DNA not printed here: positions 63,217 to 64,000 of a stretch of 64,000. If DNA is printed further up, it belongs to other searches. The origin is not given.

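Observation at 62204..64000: Convergent operon of at least three unknown genes ending in an RNxxxHG HEPN protein: candidate novel defence module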

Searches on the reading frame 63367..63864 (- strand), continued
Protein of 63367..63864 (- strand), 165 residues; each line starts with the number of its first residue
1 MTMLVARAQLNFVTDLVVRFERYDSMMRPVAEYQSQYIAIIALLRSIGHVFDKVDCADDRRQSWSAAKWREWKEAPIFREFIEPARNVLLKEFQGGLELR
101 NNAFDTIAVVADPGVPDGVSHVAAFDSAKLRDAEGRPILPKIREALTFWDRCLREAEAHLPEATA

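Call 76: search_dna_similar(query=window:63367-63864:-, collection=plasmids, mode=protein, max_rows=30)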
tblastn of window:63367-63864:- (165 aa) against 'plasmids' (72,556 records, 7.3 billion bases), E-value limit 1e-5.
Records with a match: 2; places in all: 2; records where one place covers at least 80% of the query: 2.
Best place of each record, by identity: 60-80% 2.
By first word of the organism name: Sphingobium 1; Sphingomonas 1.
By predicted mobility (MOB-suite, as given by PLSDB): conjugative 2.
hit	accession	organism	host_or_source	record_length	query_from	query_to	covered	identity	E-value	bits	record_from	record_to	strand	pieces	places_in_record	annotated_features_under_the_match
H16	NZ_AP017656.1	Sphingobium cloacae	-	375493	3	163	98%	61.5%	2e-61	211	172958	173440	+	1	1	hypothetical protein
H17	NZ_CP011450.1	Sphingomonas sanxanigenens DSM 19645 = NX02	-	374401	3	163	98%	61.5%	1e-60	208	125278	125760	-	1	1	hypothetical protein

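Call 80: get_annotated_region(hit=H16, flank=4000)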
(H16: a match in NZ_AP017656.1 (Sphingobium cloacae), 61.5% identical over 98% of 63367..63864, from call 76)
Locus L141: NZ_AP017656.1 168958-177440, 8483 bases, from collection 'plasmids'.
description: Sphingobium cloacae strain JCM 10874 plasmid pSCLO_2, complete sequence
organism: Sphingobium cloacae (NCBI taxid 120107)
taxonomy: Bacteria; Pseudomonadota; Alphaproteobacteria; Sphingomonadales; Sphingomonadaceae; Sphingobium; Sphingobium cloacae
host: -; source: -; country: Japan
typing (MOB-suite, as given by PLSDB): conjugative; replicon rep_cluster_541; relaxase MOBQ; mating-pair formation MPF_F
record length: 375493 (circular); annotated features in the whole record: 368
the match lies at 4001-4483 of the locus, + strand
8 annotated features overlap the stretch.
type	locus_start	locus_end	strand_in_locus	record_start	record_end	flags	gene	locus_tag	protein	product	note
CDS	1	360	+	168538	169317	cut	-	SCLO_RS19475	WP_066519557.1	Hachiman antiphage defense system protein HamA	-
CDS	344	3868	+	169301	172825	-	-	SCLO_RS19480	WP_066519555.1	DEAD/DEAH box helicase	-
CDS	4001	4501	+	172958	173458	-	-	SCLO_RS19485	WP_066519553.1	hypothetical protein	-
CDS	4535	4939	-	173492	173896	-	-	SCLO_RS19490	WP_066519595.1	hypothetical protein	-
CDS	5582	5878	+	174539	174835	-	-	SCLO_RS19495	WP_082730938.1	hypothetical protein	-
CDS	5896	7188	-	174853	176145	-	-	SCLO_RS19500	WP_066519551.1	hypothetical protein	-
CDS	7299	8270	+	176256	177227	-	-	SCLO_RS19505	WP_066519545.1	lytic transglycosylase domain-containing protein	-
CDS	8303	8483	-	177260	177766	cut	-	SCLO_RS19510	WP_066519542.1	hypothetical protein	-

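Call 82: search_protein_families(library=pfam, proteins=[L095:4324-5004:+, L097:3595-5004:+, L085:5075-5629:+, L104:952-2133:+, L117:3844-4974:+, L134:3703-4866:+, L114:4007-4909:+, L130:4374-4949:+], max_evalue=0.01)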
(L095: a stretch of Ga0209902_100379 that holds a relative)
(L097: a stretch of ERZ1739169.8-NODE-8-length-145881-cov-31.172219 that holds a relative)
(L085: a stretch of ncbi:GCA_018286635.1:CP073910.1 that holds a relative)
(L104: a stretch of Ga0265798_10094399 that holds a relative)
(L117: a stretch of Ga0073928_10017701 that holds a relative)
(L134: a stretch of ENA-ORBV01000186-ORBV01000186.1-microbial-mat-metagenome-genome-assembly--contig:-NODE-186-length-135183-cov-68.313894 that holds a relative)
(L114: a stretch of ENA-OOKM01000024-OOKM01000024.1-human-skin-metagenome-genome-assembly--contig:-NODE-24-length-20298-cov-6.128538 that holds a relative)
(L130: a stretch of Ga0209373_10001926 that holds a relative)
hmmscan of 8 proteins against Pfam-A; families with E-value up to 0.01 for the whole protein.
L095:4324-5004:+ (226 aa): 0 families

L097:3595-5004:+ (469 aa): 2 families
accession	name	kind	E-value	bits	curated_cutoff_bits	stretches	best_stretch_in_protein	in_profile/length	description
PF07804.18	HipA_C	-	1.4e-44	152.7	30.5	1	226-437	1-213/213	HipA-like C-terminal domain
PF13657.11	Couple_hipA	-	0.0088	17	22.5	0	82-156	18-85/99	HipA N-terminal domain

L085:5075-5629:+ (184 aa): 0 families

L104:952-2133:+ (393 aa): 0 families

L117:3844-4974:+ (376 aa): 3 families
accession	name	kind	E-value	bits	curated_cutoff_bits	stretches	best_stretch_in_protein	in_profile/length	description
PF02784.22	Orn_Arg_deC_N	-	7.8e-56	189.6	23.4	1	24-258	2-246/247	Pyridoxal-dependent decarboxylase, pyridoxal binding domain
PF00278.28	Orn_DAP_Arg_deC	-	2.5e-10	40.9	23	1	173-354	5-95/95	Pyridoxal-dependent decarboxylase, C-terminal sheet domain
PF01168.26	Ala_racemase_N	-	8e-07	29.4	24.1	1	22-212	2-193/220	Alanine racemase, N-terminal domain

L134:3703-4866:+ (387 aa): 4 families
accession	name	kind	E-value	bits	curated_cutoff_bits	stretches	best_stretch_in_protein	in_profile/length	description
PF00441.29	Acyl-CoA_dh_1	-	9.6e-46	156.1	22.4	1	236-384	1-149/150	Acyl-CoA dehydrogenase, C-terminal domain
PF02771.21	Acyl-CoA_dh_N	-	2.1e-41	141.2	22.9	1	14-125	2-113/113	Acyl-CoA dehydrogenase, N-terminal domain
PF02770.24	Acyl-CoA_dh_M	-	4.5e-27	94.5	33.3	1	130-224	2-97/97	Acyl-CoA dehydrogenase, middle domain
PF08028.16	Acyl-CoA_dh_2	-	5.9e-16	59.4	22.7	1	252-367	2-127/134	Acyl-CoA dehydrogenase, C-terminal domain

L114:4007-4909:+ (300 aa): 1 family
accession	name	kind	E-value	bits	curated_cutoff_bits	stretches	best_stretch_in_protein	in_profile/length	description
PF10137.14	CAP12-PCTIR_TIR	-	2e-39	134.7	24.7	1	157-273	1-118/119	CAP12/Pycsar effector protein, TIR domain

L130:4374-4949:+ (191 aa): 0 families

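Call 83: search_protein_families(library=padloc, proteins=[L085:6553-7242:+, L087:5556-6227:+], max_evalue=0.001)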
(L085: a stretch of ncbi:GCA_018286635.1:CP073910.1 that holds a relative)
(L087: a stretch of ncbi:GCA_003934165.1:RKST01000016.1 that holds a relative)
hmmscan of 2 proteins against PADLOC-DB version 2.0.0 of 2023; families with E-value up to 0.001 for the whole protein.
L085:6553-7242:+ (229 aa): 5 families
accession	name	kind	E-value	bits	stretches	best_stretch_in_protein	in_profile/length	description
PDLC04838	PDC-S04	-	1.6e-08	32.6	1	27-168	50-171/209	-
PDLC03963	SoFic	-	7.5e-06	23.6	1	84-161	150-214/361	-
PDLC04839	PDC-S04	-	8.2e-06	23.6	1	92-165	91-165/205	-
PDLC04836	PDC-S04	-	1.6e-05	22.3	1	93-155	128-183/244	-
PDLC04840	PDC-S04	-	3.2e-05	21.8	1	90-155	106-170/227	-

L087:5556-6227:+ (223 aa): 0 families

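Call 88: find_related_loci(query=A2, collection=viral_contigs, flank=6000)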
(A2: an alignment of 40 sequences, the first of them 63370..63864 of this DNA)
Query A2 (165 aa) in viral_contigs; peptide patterns used: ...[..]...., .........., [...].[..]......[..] (x = any residue, [..] = any of these).
71 stretches matched a pattern, but none encodes a relative of the query by tblastn (E <= 1e-3).

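Call 89: find_encoding_contigs(protein=P0133, flank=6000, max_places=2)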
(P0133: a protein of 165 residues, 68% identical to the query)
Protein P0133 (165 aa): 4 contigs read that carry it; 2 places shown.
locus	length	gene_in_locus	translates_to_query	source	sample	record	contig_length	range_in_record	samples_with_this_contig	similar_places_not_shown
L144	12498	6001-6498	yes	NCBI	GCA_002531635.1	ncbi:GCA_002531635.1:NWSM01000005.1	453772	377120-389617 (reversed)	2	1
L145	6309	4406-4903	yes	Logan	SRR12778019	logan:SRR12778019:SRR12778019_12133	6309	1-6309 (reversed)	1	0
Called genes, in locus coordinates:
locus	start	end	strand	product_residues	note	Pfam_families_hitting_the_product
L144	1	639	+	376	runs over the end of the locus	PF14022:DUF4238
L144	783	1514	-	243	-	PF18728:HEPN_AbiV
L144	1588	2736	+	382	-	-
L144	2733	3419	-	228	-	-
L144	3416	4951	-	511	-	-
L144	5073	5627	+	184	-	-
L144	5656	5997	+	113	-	PF18315:VCH_CASS14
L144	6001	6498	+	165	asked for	-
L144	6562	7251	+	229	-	PF02661:Fic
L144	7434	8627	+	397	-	-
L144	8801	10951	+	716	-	PF02195:ParB_N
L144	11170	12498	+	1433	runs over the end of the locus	PF13872:AAA_34, PF04851:ResIII (faint), PF13871:Helicase_C_4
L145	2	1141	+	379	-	?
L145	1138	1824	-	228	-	-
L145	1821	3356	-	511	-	-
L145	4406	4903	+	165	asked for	-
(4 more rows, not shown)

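Call 90: find_encoding_contigs(protein=P0127, flank=6000, max_places=2)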
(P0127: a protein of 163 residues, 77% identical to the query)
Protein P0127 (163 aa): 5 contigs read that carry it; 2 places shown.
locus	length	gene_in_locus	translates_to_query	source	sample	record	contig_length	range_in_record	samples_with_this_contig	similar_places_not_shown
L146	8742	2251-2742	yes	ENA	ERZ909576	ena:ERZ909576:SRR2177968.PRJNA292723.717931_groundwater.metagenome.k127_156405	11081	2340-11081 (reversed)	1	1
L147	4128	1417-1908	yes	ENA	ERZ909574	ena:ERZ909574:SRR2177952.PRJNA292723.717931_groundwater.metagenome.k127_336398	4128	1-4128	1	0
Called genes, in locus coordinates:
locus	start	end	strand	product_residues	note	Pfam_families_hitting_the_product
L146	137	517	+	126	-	-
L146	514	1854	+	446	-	PF17761:DUF1016_N, PF06250:YhcG_C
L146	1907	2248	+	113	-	PF18315:VCH_CASS14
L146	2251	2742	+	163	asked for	-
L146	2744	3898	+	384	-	-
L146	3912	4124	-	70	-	-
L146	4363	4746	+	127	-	PF04545:Sigma70_r4 (faint), PF13744:HTH_37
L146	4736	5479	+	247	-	PF13391:HNH_2 (weak)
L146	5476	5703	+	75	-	PF20293:MC6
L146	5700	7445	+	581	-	PF10088:DUF2326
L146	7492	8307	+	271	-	-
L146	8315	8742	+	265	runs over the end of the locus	PF09509:Hypoth_Ymh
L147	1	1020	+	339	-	?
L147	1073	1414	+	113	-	PF18315:VCH_CASS14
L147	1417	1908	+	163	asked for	-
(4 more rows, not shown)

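Call 91: find_encoding_contigs(protein=P0121, flank=6000, max_places=3)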
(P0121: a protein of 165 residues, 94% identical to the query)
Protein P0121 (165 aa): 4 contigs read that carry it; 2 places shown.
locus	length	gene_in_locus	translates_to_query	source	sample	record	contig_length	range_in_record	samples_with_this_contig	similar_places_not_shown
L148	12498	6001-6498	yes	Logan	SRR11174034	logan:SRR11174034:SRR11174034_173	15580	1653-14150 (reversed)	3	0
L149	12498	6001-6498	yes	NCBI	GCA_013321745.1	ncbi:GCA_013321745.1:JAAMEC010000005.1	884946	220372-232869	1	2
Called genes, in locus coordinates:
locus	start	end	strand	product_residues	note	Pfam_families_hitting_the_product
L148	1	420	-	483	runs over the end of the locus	PF12161:HsdM_N (weak), PF02384:N6_Mtase, PF01170:UPF0020 (weak)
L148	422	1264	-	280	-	-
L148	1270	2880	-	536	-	PF00005:ABC_tran (faint), PF02463:SMC_N (weak), PF13175:AAA_15, PF13476:AAA_23, PF13304:AAA_21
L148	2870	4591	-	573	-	PF01420:Methylase_S (faint)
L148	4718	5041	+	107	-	PF08681:TacA1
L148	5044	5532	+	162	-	PF13508:Acetyltransf_7 (weak)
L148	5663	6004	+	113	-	PF18315:VCH_CASS14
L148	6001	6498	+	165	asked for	-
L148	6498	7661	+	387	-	-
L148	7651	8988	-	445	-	-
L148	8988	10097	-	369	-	PF01582:TIR, PF13676:TIR_2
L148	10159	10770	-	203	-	-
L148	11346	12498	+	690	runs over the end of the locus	PF02195:ParB_N (weak), PF17762:HTH_ParB (faint)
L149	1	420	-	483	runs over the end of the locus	PF12161:HsdM_N (weak), PF02384:N6_Mtase, PF01170:UPF0020 (weak)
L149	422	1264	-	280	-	-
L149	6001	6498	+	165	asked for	-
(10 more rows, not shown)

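Call 93: search_protein_families(library=pfam, alignment_id=A2, max_evalue=10)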
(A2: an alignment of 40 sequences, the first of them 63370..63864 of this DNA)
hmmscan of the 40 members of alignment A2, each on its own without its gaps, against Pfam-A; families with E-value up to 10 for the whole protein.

A. member 1, window:63370-63864:- (165 aa): 0 families

B. families by the number of members that match (of 40 scanned): 4 families
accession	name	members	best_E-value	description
PF21214.3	SelB_WH_2nd_bact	3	0.24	Selenocysteine-specific elongation factor, winged helix domain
PF19594.4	DUF6099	1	0.17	Family of unknown function (DUF6099)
PF19961.5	EAD8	1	0.24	Effector-associated domain 8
PF01290.25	Thymosin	1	0.25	Thymosin beta-4 family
